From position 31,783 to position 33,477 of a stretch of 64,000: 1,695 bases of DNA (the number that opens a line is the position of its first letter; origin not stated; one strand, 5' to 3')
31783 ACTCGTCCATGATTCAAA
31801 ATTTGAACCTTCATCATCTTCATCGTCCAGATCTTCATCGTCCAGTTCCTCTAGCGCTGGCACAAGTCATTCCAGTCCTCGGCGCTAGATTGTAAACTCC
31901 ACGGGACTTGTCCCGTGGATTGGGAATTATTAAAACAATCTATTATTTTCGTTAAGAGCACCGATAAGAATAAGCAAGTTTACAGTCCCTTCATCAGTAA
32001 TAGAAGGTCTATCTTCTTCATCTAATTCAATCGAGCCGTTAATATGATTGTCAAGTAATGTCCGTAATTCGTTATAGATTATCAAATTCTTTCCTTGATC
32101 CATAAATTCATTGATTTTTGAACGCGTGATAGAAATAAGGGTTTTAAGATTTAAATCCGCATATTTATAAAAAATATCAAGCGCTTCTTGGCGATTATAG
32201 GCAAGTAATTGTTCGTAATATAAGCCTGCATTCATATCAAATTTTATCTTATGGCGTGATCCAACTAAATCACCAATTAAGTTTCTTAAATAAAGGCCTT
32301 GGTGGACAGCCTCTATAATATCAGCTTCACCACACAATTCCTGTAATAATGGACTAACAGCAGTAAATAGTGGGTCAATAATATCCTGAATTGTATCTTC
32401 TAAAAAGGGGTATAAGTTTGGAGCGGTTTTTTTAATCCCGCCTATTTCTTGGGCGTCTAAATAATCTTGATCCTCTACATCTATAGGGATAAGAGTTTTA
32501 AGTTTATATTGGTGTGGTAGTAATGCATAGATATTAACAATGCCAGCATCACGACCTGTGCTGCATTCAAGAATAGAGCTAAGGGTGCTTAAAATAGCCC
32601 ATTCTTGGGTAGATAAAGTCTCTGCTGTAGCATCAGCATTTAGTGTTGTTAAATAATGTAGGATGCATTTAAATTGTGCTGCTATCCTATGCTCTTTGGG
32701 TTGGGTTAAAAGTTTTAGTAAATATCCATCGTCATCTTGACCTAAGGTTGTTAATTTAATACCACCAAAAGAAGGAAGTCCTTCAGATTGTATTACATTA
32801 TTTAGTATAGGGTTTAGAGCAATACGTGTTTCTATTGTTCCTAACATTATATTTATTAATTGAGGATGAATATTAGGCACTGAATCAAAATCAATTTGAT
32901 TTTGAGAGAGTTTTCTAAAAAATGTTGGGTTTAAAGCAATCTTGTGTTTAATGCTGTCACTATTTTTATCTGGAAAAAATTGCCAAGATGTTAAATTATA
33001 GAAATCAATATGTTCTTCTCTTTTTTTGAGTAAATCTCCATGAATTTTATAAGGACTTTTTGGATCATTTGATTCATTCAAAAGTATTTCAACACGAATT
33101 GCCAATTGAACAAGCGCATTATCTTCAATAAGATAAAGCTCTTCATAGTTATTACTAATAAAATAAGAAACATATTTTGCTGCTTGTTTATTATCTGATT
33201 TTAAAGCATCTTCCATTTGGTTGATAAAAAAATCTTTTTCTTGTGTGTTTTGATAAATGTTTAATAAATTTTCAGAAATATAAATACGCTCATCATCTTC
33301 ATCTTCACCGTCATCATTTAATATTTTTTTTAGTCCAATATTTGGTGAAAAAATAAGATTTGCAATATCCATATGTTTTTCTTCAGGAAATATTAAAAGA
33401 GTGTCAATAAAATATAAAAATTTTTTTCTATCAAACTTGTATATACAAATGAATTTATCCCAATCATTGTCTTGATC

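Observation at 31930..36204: Giant (1424 aa) AT-rich secreted protein built from ~60-aa tandem repeats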

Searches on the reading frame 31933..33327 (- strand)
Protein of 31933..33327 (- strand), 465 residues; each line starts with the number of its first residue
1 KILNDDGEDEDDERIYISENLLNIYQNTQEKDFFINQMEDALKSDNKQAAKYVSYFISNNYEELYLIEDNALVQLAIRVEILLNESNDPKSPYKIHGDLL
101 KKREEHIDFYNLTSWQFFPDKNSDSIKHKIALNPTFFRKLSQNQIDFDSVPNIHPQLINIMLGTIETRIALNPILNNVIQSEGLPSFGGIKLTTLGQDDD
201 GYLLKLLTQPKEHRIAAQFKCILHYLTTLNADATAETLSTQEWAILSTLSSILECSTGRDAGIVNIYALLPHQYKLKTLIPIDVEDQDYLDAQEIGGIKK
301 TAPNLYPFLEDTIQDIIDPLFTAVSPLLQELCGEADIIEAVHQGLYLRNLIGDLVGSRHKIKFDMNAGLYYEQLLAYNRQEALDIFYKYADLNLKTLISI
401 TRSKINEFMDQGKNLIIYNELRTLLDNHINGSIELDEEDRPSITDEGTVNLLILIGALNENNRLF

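Call 30: find_homologous_proteins(query=window:31933-33327:-, max_evalue=0.001)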
Query window:31933-33327:- (465 aa): 6 proteins with E <= 0.001 among 8000 candidates.
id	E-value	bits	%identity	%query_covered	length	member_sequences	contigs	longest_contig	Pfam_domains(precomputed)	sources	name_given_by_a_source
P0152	3.1e-256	869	95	88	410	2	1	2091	-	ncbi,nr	ncbi:MAG: hypothetical protein Q8K37_05775, partial [Alphaproteobacteria bacterium]|nr:hypothetical 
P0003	1.3e-103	366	46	94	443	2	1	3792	-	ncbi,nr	ncbi:MAG: hypothetical protein Q8K37_03570, partial [Alphaproteobacteria bacterium]|nr:hypothetical 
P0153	9.5e-98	346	48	86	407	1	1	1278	-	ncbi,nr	ncbi:MAG: hypothetical protein Q8K37_05715, partial [Alphaproteobacteria bacterium]|nr:hypothetical 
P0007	3.2e-91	325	43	93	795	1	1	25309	-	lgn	-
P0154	2.4e-32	131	32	84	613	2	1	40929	-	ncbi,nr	ncbi:MAG: hypothetical protein Q8L85_10075, partial [Alphaproteobacteria bacterium]|nr:hypothetical 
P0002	1.2e-19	89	93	12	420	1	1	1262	-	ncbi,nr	ncbi:MAG: hypothetical protein Q8K37_00325, partial [Alphaproteobacteria bacterium]|nr:hypothetical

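Call 36: find_homologous_proteins(query=A1, max_evalue=0.00001)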
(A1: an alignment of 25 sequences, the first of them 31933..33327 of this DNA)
Query A1 (25 sequences) (465 aa, profile of the alignment): 10 proteins with E <= 0.00001 among 8000 candidates.
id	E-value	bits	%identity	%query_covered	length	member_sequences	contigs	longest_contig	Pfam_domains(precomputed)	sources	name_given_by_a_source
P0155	1.1e-131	458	44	95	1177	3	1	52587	-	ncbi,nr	ncbi:MAG: hypothetical protein Q8L85_03860 [Alphaproteobacteria bacterium]|nr:hypothetical protein [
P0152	4.1e-131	456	95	88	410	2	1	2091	-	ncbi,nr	ncbi:MAG: hypothetical protein Q8K37_05775, partial [Alphaproteobacteria bacterium]|nr:hypothetical 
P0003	2.6e-130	454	46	94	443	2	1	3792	-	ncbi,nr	ncbi:MAG: hypothetical protein Q8K37_03570, partial [Alphaproteobacteria bacterium]|nr:hypothetical 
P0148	1.4e-128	448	28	55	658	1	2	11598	-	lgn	-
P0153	6.4e-127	443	48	86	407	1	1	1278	-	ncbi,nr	ncbi:MAG: hypothetical protein Q8K37_05715, partial [Alphaproteobacteria bacterium]|nr:hypothetical 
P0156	9.1e-106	373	46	93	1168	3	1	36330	-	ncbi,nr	ncbi:MAG: hypothetical protein Q8S31_09955 [Alphaproteobacteria bacterium]|nr:hypothetical protein [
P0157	2.6e-105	371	44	100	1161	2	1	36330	-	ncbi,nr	ncbi:MAG: hypothetical protein Q8S31_09940 [Alphaproteobacteria bacterium]|nr:hypothetical protein [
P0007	3.4e-104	368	43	93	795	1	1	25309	-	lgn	-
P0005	4.8e-102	361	45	96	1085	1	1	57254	-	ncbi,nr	ncbi:MAG: hypothetical protein Q8L85_06375 [Alphaproteobacteria bacterium]|nr:hypothetical protein [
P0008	8.9e-101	356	44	97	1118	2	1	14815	-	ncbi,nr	ncbi:MAG: hypothetical protein Q8S31_00615, partial [Alphaproteobacteria bacterium]|nr:hypothetical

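Call 37: search_solved_structures(query=A1, max_evalue=10, show_alignments=2)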
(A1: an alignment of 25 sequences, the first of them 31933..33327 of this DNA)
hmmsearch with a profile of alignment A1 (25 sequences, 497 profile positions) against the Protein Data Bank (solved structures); distinct sequences matched with E-value up to 10: 2.
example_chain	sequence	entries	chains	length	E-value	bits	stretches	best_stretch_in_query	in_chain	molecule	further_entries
6tgz_F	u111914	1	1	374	0.077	15.1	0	332-370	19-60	55 kDa immediate-early protein 1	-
4uqz_B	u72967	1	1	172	0.49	12.5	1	156-250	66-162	HSIB1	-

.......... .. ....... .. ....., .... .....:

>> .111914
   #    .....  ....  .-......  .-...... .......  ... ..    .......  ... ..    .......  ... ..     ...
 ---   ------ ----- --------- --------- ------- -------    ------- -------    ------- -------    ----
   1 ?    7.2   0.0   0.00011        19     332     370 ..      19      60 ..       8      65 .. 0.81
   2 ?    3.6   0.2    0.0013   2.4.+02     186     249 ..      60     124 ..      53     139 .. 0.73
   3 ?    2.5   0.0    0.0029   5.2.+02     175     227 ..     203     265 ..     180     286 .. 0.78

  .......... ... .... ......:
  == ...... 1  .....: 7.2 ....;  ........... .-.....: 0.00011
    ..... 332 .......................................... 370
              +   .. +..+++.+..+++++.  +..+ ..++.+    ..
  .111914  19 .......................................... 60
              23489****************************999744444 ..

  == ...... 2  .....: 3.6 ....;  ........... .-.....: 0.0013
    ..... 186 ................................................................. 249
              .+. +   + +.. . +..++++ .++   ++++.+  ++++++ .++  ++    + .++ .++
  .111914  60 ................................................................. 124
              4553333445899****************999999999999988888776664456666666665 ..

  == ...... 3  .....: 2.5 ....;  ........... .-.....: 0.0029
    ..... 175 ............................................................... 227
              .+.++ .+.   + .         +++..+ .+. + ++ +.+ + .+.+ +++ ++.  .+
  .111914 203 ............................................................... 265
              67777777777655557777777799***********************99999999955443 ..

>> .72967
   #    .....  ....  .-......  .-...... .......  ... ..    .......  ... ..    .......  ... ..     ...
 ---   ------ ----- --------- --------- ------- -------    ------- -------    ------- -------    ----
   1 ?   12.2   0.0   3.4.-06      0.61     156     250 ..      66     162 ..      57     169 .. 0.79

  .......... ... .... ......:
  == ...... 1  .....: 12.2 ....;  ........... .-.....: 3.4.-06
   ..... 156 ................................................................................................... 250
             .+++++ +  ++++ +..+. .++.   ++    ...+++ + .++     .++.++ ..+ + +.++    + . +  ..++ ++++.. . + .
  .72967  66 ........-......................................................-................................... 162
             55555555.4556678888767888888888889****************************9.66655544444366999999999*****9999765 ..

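Call 42: predict_structure(alignment_id=A1)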
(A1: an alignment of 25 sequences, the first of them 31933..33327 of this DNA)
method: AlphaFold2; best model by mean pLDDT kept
length: 465 residues; sequences in the alignment: 25
mean_pLDDT: 83.1   pTM: 0.79
mean pLDDT of the five models: 83.1, 82.1, 81.6, 81.7, 80.8
residues with pLDDT >= 90: 164; 70-90: 239; 50-70: 36; < 50: 26
segments of 3 or more residues with pLDDT < 50: 1-8, 284-300
pLDDT, mean of each block of 10 residues (from residue 1): 46 77 82 83 90 91 87 90 84 93 89 79 69 91 89 92 93 89 87 76 87 92 96 89 93 74 88 84 45 39 75 87 87 90 92 89 90 95 92 88 87 67 71 81 88 89 64
secondary structure, 60 per line:
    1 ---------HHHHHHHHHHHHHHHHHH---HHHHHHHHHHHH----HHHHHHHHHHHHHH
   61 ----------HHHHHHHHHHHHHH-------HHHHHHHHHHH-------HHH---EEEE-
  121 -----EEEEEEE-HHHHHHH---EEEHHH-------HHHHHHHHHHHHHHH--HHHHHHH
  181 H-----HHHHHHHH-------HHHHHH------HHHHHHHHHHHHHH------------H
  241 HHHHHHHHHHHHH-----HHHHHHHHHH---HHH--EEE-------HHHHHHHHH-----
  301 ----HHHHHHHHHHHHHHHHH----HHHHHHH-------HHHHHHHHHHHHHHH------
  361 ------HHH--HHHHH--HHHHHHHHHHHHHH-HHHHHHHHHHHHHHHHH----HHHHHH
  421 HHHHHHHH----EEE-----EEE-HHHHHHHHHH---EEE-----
elements in order: H10-27 H31-42 H47-60 H71-84 H92-102 E116-119 E126-132 H134-140 E144-146 H157-171 H174-181 H187-194 H202-207 H214-227 H240-253 H259-268 E277-279 H287-295 H305-321 H326-332 H340-354 H372-376 H379-392 H394-410 H415-428 E433-435 E441-443 H445-454 E458-460

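Call 49: find_related_loci(query=A3, collection=genome_contigs, flank=4000)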
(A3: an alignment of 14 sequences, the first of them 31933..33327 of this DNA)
Query A3 (465 aa) in genome_contigs; peptide patterns used: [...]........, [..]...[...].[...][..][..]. (x = any residue, [..] = any of these).
136 stretches matched a pattern; 6 encode a relative of the query (tblastn E <= 1e-3); 5 distinct loci.
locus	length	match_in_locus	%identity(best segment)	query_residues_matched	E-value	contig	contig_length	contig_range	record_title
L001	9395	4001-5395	95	1-465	0e+0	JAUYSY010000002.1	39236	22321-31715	MAG: Alphaproteobacteria bacterium isolate C8_concoct.bin.36 C8_k141_31652, whole genome shotgun sequence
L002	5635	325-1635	45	23-465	2e-111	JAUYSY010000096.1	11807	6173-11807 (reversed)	MAG: Alphaproteobacteria bacterium isolate C8_concoct.bin.36 C8_k141_52152, whole genome shotgun sequence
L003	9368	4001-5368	44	3-465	5e-106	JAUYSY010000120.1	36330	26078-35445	MAG: Alphaproteobacteria bacterium isolate C8_concoct.bin.36 C8_k141_58791, whole genome shotgun sequence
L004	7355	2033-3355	44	16-465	2e-97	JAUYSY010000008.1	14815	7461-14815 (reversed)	MAG: Alphaproteobacteria bacterium isolate C8_concoct.bin.36 C8_k141_156304, whole genome shotgun sequence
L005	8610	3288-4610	40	15-458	7e-93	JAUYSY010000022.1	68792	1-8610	MAG: Alphaproteobacteria bacterium isolate C8_concoct.bin.36 C8_k141_97802, whole genome shotgun sequence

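Call 60: fold_search(model_id=the predicted structure, library=pdb)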
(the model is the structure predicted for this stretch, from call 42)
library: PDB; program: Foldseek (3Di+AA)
matches with E <= 10: 186; with E <= 0.001: 0
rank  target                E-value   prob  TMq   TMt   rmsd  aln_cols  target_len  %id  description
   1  6l4o_A                1.0e-01  0.13  0.12  0.13  27.0       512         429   16  Crystal structure of API5-FGF2 complex (released 2020-04-29)
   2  1ejl_I                6.6e-01  0.06  0.11  0.11  24.5       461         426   12  MOUSE IMPORTIN ALPHA-SV40 LARGE T ANTIGEN NLS PEPTIDE COMPLEX (released 2000-04-24)
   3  8i9v_CT               6.9e-01  0.09  0.12  0.13  22.7       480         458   10  Cryo-EM structure of a Chaetomium thermophilum pre-60S ribosomal subunit - State Dbp10-2 (released 2023-05-17)
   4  9b99                  7.6e-01  0.05  0.11  0.08  24.4       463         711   13  Crystal structure of Grindelia robusta 7,13-copalyl diphosphate synthase (released 2024-11-06)
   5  5yvi_A                7.6e-01  0.04  0.11  0.07  23.7       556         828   11  Crystal structure of Karyopherin beta2 in complex with FUS(456-526) (released 2018-05-16)
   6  7jvo_A                7.9e-01  0.05  0.11  0.12  24.9       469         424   12  Importin alpha bound to the C-terminus of ACE2 (released 2020-10-14)
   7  2z5o_A                1.0e+00  0.07  0.16  0.11  24.8       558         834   11  Complex of Transportin 1 with JKTBP NLS (released 2007-10-23)
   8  7v75                  1.1e+00  0.04  0.11  0.09  24.1       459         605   12  Thermostabilized human prestin in complex with salicylate (released 2022-08-31)
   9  9ias_A                1.4e+00  0.02  0.08  0.07  24.0       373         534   13  Sulfate transporter SLC26A11 in nanodiscs with nanobody Nb4 (released 2026-03-04)
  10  4nee_A                1.4e+00  0.05  0.11  0.13  22.6       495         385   12  crystal structure of AP-2 alpha/simga2 complex bound to HIV-1 Nef (released 2014-01-29)
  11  7k36_A                1.4e+00  0.05  0.11  0.10  24.7       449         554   11  Cryo-EM structure of STRIPAK complex (released 2021-03-10)
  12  5uwt_C                1.5e+00  0.08  0.16  0.10  21.4       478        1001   12  Crystal Structure of Hxk2 Peptide in complex with CRM1 K579A mutant-Ran-RanBP1 (released 2017-03-22)
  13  7pks_d                1.5e+00  0.06  0.12  0.09  24.4       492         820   10  Structural basis of Integrator-mediated transcription regulation (released 2021-12-08)
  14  8y7e_1                1.6e+00  0.04  0.13  0.08  27.1       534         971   11  Cryo-EM Structure of the human minor pre-B complex (pre-precatalytic spliceosome) U12 snRNP part (released 2024-03-13)
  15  9zpc_A                1.6e+00  0.03  0.11  0.07  23.7       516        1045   12  Cryo-EM structure of human PI3KC3-C2 (released 2025-12-24)
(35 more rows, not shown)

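Call 99: search_dna_similar(query=window:31933-33327:-, collection=plasmids, mode=protein, max_evalue=0.001, max_rows=20)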
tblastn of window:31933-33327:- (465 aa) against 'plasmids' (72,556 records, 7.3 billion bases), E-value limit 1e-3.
No match.

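Call 100: find_related_loci(query=A3, collection=viral_contigs, flank=3000)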
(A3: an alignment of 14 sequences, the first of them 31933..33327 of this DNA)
Query A3 (465 aa) in viral_contigs; peptide patterns used: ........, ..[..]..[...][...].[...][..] (x = any residue, [..] = any of these).
25 stretches matched a pattern, but none encodes a relative of the query by tblastn (E <= 1e-3).
